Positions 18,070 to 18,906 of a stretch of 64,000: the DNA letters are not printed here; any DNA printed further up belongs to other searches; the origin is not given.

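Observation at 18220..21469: XrtF-like exosortase in one transcription unit with a T9SS cargo gene and a 74-aa protein carrying a PEP-CTERM-like tail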

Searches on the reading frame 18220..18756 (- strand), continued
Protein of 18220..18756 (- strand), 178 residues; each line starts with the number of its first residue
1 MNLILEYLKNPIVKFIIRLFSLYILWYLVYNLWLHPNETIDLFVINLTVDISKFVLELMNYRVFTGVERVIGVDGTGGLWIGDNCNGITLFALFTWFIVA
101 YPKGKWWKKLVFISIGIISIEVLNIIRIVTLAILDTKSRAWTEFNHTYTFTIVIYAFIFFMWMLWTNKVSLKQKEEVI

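Call 51: search_protein_families(library=ncbifam, proteins=[L063:7989-8510:+, L063:7702-7947:+, L061:8007-8549:+, L061:10385-10603:-, L057:2222-2875:+, L050:7947-8474:+, L039:7995-8531:+, L039:7758-7973:+, L051:7983-8522:+, L051:7762-7974:+], max_evalue=0.01)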
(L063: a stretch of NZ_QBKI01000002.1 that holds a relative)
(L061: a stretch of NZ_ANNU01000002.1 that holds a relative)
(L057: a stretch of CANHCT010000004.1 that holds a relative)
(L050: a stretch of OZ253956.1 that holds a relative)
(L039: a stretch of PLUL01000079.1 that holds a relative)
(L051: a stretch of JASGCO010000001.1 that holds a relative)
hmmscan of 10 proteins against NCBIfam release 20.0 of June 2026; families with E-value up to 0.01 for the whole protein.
L063:7989-8510:+ (173 aa): 15 families
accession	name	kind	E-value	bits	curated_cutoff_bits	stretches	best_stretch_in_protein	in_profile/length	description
NF046081.1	exosort_XrtX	exception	1.2e-53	181.5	170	1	6-160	3-163/168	exosortase X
TIGR04128.1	exoso_Fjoh_1448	exception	6e-23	81.9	90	1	1-160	2-173/174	exosortase family protein XrtF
NF046083.1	exosort_XrtY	exception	6.1e-19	68.5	160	1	37-155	50-167/168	exosortase Y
TIGR04178.1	exo_archaeo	signature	8e-14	51.7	23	1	71-155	2-93/97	exosortase/archaeosortase family protein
TIGR04177.1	exosort_XrtH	exception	1.4e-13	51.2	86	1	9-159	2-155/158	exosortase H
TIGR04175.1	archaeo_artD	exception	8.8e-10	38.8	125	1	19-160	10-143/150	archaeosortase D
TIGR04124.1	archaeo_artE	exception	2.5e-08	34.1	95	1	21-157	15-149/153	archaeosortase family protein ArtE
TIGR03762.1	archaeo_artC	exception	3.7e-08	33.5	100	1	36-155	144-270/274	archaeosortase C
TIGR04144.1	archaeo_VPXXXP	exception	4.1e-08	33.3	150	1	11-158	8-152/156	archaeosortase B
TIGR04125.1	exosort_PGF_TRM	exception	1.4e-06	28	75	1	32-125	101-199/271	archaeosortase A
TIGR03110.1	exosort_Gpos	exception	4.3e-06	26.8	102.75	1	8-151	22-171/187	exosortase family protein XrtG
NF045528.1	heimosortase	equivalog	0.00011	22.3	130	1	70-141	86-157/199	heimdallarchaeosortase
NF035943.2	exosort_XrtV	exception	0.00029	20.2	313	1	7-148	109-255/270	exosortase V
TIGR04300.1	exosort_XrtM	exception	0.00033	21.1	125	1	40-157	24-145/150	exosortase family protein XrtM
TIGR02602.1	8TM_EpsH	subfamily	0.0013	18.3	105.55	1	19-156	101-237/241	exosortase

L063:7702-7947:+ (81 aa): 1 family
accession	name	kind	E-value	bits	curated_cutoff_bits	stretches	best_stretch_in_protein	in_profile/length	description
NF046080.1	PID_CTERM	domain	7.1e-10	38.5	26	1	49-72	1-24/25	PID-CTERM protein-sorting domain-containing protein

L061:8007-8549:+ (180 aa): 12 families
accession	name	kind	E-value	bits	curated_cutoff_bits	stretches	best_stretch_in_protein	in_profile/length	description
NF046081.1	exosort_XrtX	exception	1.3e-56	191.1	170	1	3-170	1-167/168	exosortase X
TIGR04128.1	exoso_Fjoh_1448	exception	6.7e-24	85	90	1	2-164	4-171/174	exosortase family protein XrtF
TIGR04178.1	exo_archaeo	signature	2.5e-15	56.5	23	1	77-161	2-94/97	exosortase/archaeosortase family protein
NF046083.1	exosort_XrtY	exception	2.7e-14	53.4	160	1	66-162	73-168/168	exosortase Y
TIGR04124.1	archaeo_artE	exception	3.1e-10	40.3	95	1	50-164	37-150/153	archaeosortase family protein ArtE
TIGR04177.1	exosort_XrtH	exception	3.9e-10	39.9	86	1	14-163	7-153/158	exosortase H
TIGR04300.1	exosort_XrtM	exception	9.6e-10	39.1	125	1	58-161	38-143/150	exosortase family protein XrtM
TIGR04144.1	archaeo_VPXXXP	exception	1.8e-07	31.2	150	1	72-162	60-150/156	archaeosortase B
NF033505.2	paceosortase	exception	0.00029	21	80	1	62-164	45-147/167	pacearchaeosortase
NF033464.1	cyanoexo_CrtC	exception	0.001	18.7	225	1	35-146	145-256/278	cyanoexosortase C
TIGR03110.1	exosort_Gpos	exception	0.0016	18.4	102.75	1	9-156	27-170/187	exosortase family protein XrtG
TIGR04125.1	exosort_PGF_TRM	exception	0.0019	17.7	75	1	33-138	100-204/271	archaeosortase A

L061:10385-10603:- (72 aa): 1 family
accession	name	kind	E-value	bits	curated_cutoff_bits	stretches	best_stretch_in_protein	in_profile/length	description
NF046080.1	PID_CTERM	domain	8.8e-13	47.8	26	1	38-60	2-24/25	PID-CTERM protein-sorting domain-containing protein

L057:2222-2875:+ (217 aa): 15 families
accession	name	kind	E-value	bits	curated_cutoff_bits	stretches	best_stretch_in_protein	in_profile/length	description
NF046081.1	exosort_XrtX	exception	1.7e-58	197.2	170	1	42-208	1-164/168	exosortase X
TIGR04128.1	exoso_Fjoh_1448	exception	1.3e-27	97.1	90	1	41-207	4-173/174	exosortase family protein XrtF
TIGR04177.1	exosort_XrtH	exception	8.5e-19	68.1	86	1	47-205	2-154/158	exosortase H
NF046083.1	exosort_XrtY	exception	1.1e-17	64.4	160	1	45-203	4-168/168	exosortase Y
TIGR04178.1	exo_archaeo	signature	4.7e-16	58.9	23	1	118-203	2-94/97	exosortase/archaeosortase family protein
TIGR04300.1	exosort_XrtM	exception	6e-08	33.3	125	1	111-203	49-144/150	exosortase family protein XrtM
TIGR04144.1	archaeo_VPXXXP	exception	6.1e-08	32.8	150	1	104-205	51-152/156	archaeosortase B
TIGR03110.1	exosort_Gpos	exception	6.1e-07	29.5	102.75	1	77-198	46-173/187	exosortase family protein XrtG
NF033505.2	paceosortase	exception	1.1e-05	25.5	80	1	77-206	26-148/167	pacearchaeosortase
TIGR04125.1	exosort_PGF_TRM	exception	8.7e-05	22.1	75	1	71-172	99-199/271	archaeosortase A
TIGR03762.1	archaeo_artC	exception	0.0017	18.2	100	1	116-199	180-271/274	archaeosortase C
TIGR03763.1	cyanoexo_CrtA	exception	0.0023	17.5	150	1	115-185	163-238/260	cyanoexosortase A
NF045528.1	heimosortase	equivalog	0.0037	17.3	130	1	117-188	86-157/199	heimdallarchaeosortase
NF041736.1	archaeo_artH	equivalog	0.0072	16.3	200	1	65-164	31-141/202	archaeosortase H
NF007454.0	PRK10019.1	subfamily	0.0094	15.2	195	0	106-206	12-114/283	nickel/cobalt efflux transporter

L050:7947-8474:+ (175 aa): 13 families
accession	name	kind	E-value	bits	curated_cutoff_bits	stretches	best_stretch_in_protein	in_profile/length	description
NF046081.1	exosort_XrtX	exception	1.9e-58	197.1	170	1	16-173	4-164/168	exosortase X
TIGR04128.1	exoso_Fjoh_1448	exception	1.8e-23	83.6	90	1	12-172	4-173/174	exosortase family protein XrtF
NF046083.1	exosort_XrtY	exception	1.9e-19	70.1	160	1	47-168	48-168/168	exosortase Y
TIGR04178.1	exo_archaeo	signature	1.9e-17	63.3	23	1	83-168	2-94/97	exosortase/archaeosortase family protein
TIGR04177.1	exosort_XrtH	exception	2e-13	50.6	86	1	25-171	9-155/158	exosortase H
TIGR04300.1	exosort_XrtM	exception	2.7e-11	44.1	125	1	39-169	11-145/150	exosortase family protein XrtM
TIGR04144.1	archaeo_VPXXXP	exception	4.9e-10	39.6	150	1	15-171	4-153/156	archaeosortase B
TIGR03762.1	archaeo_artC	exception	3.3e-09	37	100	1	19-168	114-271/274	archaeosortase C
TIGR04124.1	archaeo_artE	exception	3.6e-09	36.9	95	1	17-169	6-149/153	archaeosortase family protein ArtE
TIGR04125.1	exosort_PGF_TRM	exception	4.4e-08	32.9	75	1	43-136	100-198/271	archaeosortase A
NF033505.2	paceosortase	exception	3.8e-06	27.1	80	1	52-174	30-151/167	pacearchaeosortase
NF045528.1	heimosortase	equivalog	3.9e-05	23.7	130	1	84-153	88-157/199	heimdallarchaeosortase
TIGR03110.1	exosort_Gpos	exception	0.00023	21.1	102.75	1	48-165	50-173/187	exosortase family protein XrtG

L039:7995-8531:+ (178 aa): 13 families
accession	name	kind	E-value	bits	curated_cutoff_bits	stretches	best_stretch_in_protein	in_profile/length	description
NF046081.1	exosort_XrtX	exception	7.8e-57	191.8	170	1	7-167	2-164/168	exosortase X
TIGR04128.1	exoso_Fjoh_1448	exception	3.3e-21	76.3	90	1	8-166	7-173/174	exosortase family protein XrtF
NF046083.1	exosort_XrtY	exception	3.6e-18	66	160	1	46-162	54-168/168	exosortase Y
TIGR04177.1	exosort_XrtH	exception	5.4e-13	49.2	86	1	49-164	39-154/158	exosortase H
TIGR04178.1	exo_archaeo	signature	9.1e-13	48.3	23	1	78-163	3-95/97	exosortase/archaeosortase family protein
TIGR04300.1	exosort_XrtM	exception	2.3e-10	41.1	125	1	33-161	12-143/150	exosortase family protein XrtM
TIGR04144.1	archaeo_VPXXXP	exception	6.6e-06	26.1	150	1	38-165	29-153/156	archaeosortase B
TIGR03110.1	exosort_Gpos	exception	0.0002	21.3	102.75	1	54-156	63-170/187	exosortase family protein XrtG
TIGR03763.1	cyanoexo_CrtA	exception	0.00021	20.9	150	1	45-141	136-239/260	cyanoexosortase A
NF033505.2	paceosortase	exception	0.00068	19.8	80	1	65-165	49-148/167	pacearchaeosortase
TIGR04125.1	exosort_PGF_TRM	exception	0.0042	16.6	75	1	51-136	115-204/271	archaeosortase A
NF033464.1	cyanoexo_CrtC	exception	0.0046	16.6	225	1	49-158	156-268/278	cyanoexosortase C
TIGR04124.1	archaeo_artE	exception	0.0055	16.8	95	0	37-162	26-148/153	archaeosortase family protein ArtE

L039:7758-7973:+ (71 aa): 1 family
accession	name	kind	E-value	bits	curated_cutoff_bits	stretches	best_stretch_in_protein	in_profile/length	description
NF046080.1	PID_CTERM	domain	1.3e-10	40.9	26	1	42-64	1-23/25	PID-CTERM protein-sorting domain-containing protein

L051:7983-8522:+ (179 aa): 9 families
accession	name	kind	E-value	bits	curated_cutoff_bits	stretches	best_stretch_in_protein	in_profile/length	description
NF046081.1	exosort_XrtX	exception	6.9e-52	175.7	170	1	8-174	2-166/168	exosortase X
TIGR04128.1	exoso_Fjoh_1448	exception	1.1e-21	77.8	90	1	8-171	6-173/174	exosortase family protein XrtF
NF046083.1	exosort_XrtY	exception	2.8e-16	59.8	160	1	28-167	35-168/168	exosortase Y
TIGR04178.1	exo_archaeo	signature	2.2e-12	47.1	23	1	83-167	3-94/97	exosortase/archaeosortase family protein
TIGR04177.1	exosort_XrtH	exception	7.9e-11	42.2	86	1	80-169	65-154/158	exosortase H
TIGR04300.1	exosort_XrtM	exception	1.9e-05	25.1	125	1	86-167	60-144/150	exosortase family protein XrtM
TIGR04144.1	archaeo_VPXXXP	exception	9.8e-05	22.3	150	1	60-171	42-154/156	archaeosortase B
TIGR04162.1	exo_VPEID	exception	0.002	17.2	150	1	58-158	183-295/516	exosortase E/protease, VPEID-CTERM system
NF033505.2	paceosortase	exception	0.0074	16.4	80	0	27-171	21-149/167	pacearchaeosortase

L051:7762-7974:+ (70 aa): 1 family
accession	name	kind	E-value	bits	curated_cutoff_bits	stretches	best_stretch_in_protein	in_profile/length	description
NF046080.1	PID_CTERM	domain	1.8e-09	37.2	26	1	39-63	1-25/25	PID-CTERM protein-sorting domain-containing protein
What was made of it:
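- The most distant loci (34-37% identity), including cultured Pontibacter mucosus DSM 100162 and Nafulsella turpanensis ZLM-10, still pass the XrtX and PID-CTERM cut-offs (call 51). Nine other family members tested score 175-197 on XrtX and 76-97 on XrtF (call 51).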

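Call 53: search_protein_families(library=pfam, proteins=[L039:4245-6797:-, L039:6879-7628:-, L039:9014-14902:+, L039:8528-8956:+], max_evalue=0.001)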
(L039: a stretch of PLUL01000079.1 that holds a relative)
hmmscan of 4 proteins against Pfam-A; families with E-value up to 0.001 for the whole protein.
L039:4245-6797:- (850 aa): 2 families
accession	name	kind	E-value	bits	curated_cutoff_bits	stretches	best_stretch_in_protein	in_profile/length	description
PF07244.20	POTRA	-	1.1e-47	161.1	21.3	5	380-454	2-79/79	Surface antigen variable number repeat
PF08479.16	POTRA_2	-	8.6e-06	25.9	24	0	122-180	3-61/76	POTRA domain, ShlB-type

L039:6879-7628:- (249 aa): 1 family
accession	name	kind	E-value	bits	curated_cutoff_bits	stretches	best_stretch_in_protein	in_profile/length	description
PF01255.24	Prenyltransf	-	4.7e-89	298.1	27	1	19-239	1-219/219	Putative undecaprenyl diphosphate synthase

L039:9014-14902:+ (1962 aa): 2 families
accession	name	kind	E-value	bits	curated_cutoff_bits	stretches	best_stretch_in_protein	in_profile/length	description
PF18911.6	PKD_4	-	6.7e-10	39.3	27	1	1796-1861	13-78/85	PKD domain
PF18962.6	Por_Secre_tail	-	7.9e-07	29.7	27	1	1890-1957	7-73/75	Secretion system C-terminal sorting domain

L039:8528-8956:+ (142 aa): 0 families
